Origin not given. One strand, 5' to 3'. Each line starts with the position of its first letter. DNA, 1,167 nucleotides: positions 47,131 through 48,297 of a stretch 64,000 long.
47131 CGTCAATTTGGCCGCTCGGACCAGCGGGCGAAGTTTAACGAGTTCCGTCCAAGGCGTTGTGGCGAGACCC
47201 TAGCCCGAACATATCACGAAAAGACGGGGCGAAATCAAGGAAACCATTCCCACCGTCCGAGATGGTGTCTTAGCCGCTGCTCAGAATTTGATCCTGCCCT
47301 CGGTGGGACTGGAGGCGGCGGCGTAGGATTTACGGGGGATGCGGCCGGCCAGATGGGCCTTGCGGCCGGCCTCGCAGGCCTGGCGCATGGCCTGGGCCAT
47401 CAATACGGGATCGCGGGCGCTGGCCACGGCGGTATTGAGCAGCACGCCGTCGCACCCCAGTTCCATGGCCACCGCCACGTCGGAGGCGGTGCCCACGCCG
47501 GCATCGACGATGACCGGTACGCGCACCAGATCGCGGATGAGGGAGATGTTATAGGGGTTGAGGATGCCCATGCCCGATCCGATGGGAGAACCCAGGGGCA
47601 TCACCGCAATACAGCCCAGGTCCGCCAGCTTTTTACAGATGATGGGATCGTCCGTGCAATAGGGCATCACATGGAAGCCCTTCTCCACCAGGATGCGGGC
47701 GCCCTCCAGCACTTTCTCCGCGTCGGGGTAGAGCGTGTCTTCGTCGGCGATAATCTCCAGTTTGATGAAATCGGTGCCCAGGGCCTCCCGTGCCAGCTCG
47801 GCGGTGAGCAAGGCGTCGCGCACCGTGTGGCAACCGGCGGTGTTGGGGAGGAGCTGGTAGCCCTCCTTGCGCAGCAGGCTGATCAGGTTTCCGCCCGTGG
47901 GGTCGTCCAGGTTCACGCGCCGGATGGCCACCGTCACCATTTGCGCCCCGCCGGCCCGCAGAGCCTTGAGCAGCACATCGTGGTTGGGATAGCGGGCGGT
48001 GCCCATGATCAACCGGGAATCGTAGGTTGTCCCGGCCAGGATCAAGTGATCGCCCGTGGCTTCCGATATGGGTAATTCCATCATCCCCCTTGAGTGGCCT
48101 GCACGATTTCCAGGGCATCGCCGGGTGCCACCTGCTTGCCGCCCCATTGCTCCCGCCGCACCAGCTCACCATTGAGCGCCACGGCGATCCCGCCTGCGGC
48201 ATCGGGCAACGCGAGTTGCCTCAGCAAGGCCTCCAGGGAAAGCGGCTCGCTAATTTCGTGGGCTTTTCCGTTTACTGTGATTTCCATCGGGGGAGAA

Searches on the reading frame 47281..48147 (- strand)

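Call 48: search_protein_families(library=pfam, proteins=[window:47281-48147:-], max_evalue=0.00001)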
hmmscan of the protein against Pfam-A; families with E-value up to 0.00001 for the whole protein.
window:47281-48147:- (288 aa): 1 family
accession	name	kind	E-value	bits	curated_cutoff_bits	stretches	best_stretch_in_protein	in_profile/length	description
PF05690.20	ThiG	-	1.5e-106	355.7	23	1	37-281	2-247/247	Thiazole biosynthesis protein ThiG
